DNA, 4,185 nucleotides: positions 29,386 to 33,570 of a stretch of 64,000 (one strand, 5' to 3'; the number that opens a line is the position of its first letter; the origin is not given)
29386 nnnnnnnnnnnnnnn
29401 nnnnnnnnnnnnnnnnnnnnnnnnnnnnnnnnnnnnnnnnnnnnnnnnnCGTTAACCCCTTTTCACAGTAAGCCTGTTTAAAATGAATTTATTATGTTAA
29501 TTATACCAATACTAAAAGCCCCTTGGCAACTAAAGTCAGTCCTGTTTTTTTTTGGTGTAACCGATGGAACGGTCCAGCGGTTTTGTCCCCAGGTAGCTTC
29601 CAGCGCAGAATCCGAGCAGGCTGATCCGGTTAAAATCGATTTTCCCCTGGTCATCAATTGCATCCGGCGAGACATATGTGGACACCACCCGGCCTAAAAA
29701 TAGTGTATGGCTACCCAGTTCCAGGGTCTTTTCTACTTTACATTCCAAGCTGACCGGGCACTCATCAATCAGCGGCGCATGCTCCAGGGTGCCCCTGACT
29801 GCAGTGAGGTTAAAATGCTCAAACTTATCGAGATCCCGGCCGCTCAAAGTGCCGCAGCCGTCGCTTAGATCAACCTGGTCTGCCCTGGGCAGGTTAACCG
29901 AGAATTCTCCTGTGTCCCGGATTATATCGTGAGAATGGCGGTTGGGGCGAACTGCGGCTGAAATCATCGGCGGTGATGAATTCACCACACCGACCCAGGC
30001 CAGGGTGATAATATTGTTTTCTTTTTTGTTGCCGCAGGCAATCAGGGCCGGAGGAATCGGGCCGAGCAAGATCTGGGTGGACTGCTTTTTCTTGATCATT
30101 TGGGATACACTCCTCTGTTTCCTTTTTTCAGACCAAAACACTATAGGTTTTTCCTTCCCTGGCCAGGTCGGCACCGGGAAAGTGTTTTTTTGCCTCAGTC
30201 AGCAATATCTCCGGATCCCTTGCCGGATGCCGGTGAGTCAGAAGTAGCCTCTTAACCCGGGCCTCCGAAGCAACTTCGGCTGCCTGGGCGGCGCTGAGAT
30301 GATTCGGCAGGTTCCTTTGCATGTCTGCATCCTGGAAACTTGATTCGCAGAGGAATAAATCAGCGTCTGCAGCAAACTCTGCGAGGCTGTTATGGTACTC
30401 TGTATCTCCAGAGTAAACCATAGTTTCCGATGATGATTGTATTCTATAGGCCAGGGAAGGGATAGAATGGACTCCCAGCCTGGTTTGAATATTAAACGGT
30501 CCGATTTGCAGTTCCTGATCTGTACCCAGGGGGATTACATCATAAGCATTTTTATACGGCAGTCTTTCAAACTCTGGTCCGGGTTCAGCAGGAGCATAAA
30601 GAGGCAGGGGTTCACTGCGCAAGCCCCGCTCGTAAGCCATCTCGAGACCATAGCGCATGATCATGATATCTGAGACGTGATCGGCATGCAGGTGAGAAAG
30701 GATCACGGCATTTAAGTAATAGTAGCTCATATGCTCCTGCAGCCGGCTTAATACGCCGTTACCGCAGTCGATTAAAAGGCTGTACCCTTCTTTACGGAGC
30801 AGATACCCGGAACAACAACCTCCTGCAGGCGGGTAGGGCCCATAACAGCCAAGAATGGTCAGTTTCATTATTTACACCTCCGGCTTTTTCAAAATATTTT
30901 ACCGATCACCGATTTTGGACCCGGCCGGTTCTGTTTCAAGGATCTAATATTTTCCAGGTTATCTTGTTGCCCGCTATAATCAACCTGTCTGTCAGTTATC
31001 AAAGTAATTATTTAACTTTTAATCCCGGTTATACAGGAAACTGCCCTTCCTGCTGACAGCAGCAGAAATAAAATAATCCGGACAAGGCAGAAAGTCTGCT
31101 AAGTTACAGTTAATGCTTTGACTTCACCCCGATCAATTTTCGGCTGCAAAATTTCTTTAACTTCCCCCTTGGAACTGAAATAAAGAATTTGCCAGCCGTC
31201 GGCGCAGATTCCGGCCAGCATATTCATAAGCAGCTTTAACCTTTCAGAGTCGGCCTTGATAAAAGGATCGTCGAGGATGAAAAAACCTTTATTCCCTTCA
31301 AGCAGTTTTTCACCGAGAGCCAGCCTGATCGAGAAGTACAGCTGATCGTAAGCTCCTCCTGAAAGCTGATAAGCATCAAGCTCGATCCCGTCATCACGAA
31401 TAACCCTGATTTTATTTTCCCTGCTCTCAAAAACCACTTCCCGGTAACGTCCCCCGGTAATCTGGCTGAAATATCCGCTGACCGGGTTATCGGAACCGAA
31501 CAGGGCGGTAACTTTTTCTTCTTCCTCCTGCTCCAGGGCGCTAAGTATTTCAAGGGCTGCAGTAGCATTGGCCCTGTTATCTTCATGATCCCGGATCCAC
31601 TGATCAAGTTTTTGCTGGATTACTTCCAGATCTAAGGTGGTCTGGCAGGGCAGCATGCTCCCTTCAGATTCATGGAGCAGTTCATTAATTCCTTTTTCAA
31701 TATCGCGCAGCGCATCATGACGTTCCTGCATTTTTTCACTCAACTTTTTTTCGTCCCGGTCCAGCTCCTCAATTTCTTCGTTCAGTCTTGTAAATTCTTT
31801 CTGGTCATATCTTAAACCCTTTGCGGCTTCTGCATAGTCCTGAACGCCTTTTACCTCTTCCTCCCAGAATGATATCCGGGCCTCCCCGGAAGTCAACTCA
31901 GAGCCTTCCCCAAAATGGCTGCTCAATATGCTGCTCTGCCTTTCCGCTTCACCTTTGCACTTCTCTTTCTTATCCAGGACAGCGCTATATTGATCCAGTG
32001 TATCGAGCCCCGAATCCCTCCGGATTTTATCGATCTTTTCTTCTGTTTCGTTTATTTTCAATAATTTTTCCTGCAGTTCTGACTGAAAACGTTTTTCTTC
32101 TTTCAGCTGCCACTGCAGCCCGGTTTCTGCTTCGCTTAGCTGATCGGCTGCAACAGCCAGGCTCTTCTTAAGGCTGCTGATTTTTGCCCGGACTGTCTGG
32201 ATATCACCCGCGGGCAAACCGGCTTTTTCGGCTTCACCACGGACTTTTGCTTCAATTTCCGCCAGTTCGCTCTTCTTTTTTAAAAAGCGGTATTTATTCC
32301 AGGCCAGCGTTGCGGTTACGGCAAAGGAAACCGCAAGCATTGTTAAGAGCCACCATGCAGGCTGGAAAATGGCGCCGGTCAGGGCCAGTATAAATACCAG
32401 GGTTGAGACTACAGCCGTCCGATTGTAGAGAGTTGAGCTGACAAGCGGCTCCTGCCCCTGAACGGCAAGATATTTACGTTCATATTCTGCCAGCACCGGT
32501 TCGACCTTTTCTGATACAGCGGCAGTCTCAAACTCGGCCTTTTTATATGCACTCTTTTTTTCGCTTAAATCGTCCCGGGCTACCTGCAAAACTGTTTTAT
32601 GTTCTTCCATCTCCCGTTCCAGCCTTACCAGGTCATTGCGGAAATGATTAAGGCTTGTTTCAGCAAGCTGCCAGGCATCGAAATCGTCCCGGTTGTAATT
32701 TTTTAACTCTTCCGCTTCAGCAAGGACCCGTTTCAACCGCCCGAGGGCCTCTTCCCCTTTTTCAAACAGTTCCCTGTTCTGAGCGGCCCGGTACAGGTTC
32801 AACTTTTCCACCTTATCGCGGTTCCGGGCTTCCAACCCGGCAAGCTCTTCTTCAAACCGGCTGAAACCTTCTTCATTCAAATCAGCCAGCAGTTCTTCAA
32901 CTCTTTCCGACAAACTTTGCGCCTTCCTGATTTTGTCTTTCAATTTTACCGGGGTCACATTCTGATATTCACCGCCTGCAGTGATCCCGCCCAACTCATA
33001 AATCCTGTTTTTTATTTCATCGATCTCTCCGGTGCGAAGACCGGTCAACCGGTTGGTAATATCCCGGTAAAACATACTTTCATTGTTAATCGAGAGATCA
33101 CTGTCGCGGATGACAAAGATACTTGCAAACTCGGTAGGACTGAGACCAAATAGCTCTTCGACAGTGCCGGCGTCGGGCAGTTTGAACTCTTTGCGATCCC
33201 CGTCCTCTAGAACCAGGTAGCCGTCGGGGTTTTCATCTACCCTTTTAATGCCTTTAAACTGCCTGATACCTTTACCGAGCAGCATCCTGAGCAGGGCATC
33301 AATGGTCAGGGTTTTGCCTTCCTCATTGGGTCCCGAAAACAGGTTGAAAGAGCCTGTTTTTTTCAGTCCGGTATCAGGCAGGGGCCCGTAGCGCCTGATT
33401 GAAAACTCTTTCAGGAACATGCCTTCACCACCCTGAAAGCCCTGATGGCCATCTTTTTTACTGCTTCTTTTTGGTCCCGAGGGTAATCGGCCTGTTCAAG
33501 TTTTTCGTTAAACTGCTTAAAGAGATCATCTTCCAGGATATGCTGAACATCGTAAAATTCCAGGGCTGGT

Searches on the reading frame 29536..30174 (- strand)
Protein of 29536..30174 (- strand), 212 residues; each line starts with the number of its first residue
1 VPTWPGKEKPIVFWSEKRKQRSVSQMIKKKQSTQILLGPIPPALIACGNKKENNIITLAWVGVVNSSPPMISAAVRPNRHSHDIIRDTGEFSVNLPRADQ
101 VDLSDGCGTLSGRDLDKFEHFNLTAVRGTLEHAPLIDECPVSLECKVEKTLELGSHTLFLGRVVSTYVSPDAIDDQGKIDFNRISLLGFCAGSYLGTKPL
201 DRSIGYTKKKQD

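Call 7: search_protein_families(library=ncbifam, proteins=[window:29536-30174:-])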
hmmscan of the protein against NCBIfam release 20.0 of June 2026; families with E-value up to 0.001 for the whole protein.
window:29536-30174:- (212 aa): 7 families
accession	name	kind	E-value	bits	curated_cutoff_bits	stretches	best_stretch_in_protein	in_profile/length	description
NF045919.1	HphnlacHdxRed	equivalog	2.2e-11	43.4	340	1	62-165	42-139/309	p-hydroxyphenylacetate 3-hydroxylase reductase component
NF045630.1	monooxsub_HsaB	equivalog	9.8e-08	32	230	1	67-165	47-139/186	3-hydroxy-9,10-secoandrosta-1,3,5(10)-triene-9,17-dione monooxygenase reductase subunit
NF045733.1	StyMonoxStyB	equivalog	1.5e-07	31.5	200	1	57-165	31-130/150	styrene monooxygenase NADH-dependent flavin reductase subunit StyB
TIGR02296.1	HpaC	equivalog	2e-07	31.2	205.95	1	55-169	25-137/154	4-hydroxyphenylacetate 3-monooxygenase, reductase component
TIGR03615.1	RutF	equivalog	3.6e-07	30.3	254.75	1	58-167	33-138/156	NADH-dependent FMN reductase RutF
NF052639.1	FlvnRedFerAPor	equivalog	5.4e-06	26.2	260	1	60-170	36-140/158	flavin reductase FerA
NF042921.1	HpaC_Thermus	equivalog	0.00011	22.2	200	1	45-165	19-129/150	4-hydroxyphenylacetate 3-monooxygenase reductase subunit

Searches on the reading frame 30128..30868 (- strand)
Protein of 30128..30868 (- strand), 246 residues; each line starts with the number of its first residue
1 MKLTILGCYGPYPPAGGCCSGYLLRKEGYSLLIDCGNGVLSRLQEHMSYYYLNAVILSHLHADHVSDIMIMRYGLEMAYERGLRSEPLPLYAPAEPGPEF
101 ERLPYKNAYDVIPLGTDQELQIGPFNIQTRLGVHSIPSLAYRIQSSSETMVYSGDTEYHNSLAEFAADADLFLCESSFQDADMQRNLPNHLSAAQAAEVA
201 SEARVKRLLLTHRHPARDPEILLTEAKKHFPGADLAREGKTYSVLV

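Call 7: search_protein_families(library=ncbifam, proteins=[window:30128-30868:-])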
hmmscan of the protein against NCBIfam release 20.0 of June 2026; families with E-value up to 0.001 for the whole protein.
window:30128-30868:- (246 aa): 12 families
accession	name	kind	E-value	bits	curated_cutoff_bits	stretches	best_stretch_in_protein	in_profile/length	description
NF041851.1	cyc_nuc_deg_phdiest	equivalog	1.9e-44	152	400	1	1-235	1-244/253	cyclic nucleotide-degrading phosphodiesterase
NF000801.0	PRK00055.1-3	equivalog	8.2e-39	133.5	252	2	147-244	204-303/307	ribonuclease Z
TIGR02651.1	RNase_Z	equivalog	3.3e-34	118.3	292.95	2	148-243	202-301/302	ribonuclease Z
NF000805.0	PRK00055.2-3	equivalog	1e-17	64.4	416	2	150-233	203-288/307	ribonuclease Z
NF000804.0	PRK00055.2-1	equivalog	2.8e-17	62.8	402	2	155-243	208-298/306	ribonuclease Z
NF002558.0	PRK02126.1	subfamily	2e-16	59.9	315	2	155-235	250-337/345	ribonuclease Z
NF000806.0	PRK00055.2-4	equivalog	1.8e-15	56.9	363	2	2-73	3-78/280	ribonuclease Z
NF041257.1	GntH_guanitoxin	equivalog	4e-13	49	333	1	30-99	45-112/374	guanitoxin biosynthesis MBL fold metallo-hydrolase GntH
NF000800.0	PRK00055.1-1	equivalog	7.9e-13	48.1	398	1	148-243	205-304/305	ribonuclease Z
TIGR03307.1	PhnP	equivalog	8.9e-11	41.6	272.25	1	19-218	38-226/249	phosphonate metabolism protein PhnP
TIGR02649.1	true_RNase_BN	exception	1e-08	34.6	563.7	1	148-241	204-301/304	ribonuclease BN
NF038231.1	MBL_Geo_Pelo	equivalog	2.9e-06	27.1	360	0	22-73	37-87/250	GPMC system MBL fold metallohydrolase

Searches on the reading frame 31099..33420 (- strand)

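Call 7: search_protein_families(library=ncbifam, proteins=[window:31099-33420:-])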
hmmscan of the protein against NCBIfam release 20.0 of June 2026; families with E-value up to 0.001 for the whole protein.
window:31099-33420:- (773 aa): 4 families
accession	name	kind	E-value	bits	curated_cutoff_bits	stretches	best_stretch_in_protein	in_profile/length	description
TIGR02168.1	SMC_prok_B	equivalog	2.5e-06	25.5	567.35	1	377-634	672-934/1181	chromosome segregation protein SMC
NF003034.1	PRK03918.1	equivalog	2.1e-05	22.7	700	1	405-734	532-836/878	DNA double-strand break repair ATPase Rad50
TIGR02169.1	SMC_prok_A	equivalog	2.9e-05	22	729.4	1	381-631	700-939/1165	chromosome segregation protein SMC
TIGR00611.2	recf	equivalog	0.0008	18.7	172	0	14-56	12-54/339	DNA replication/repair protein RecF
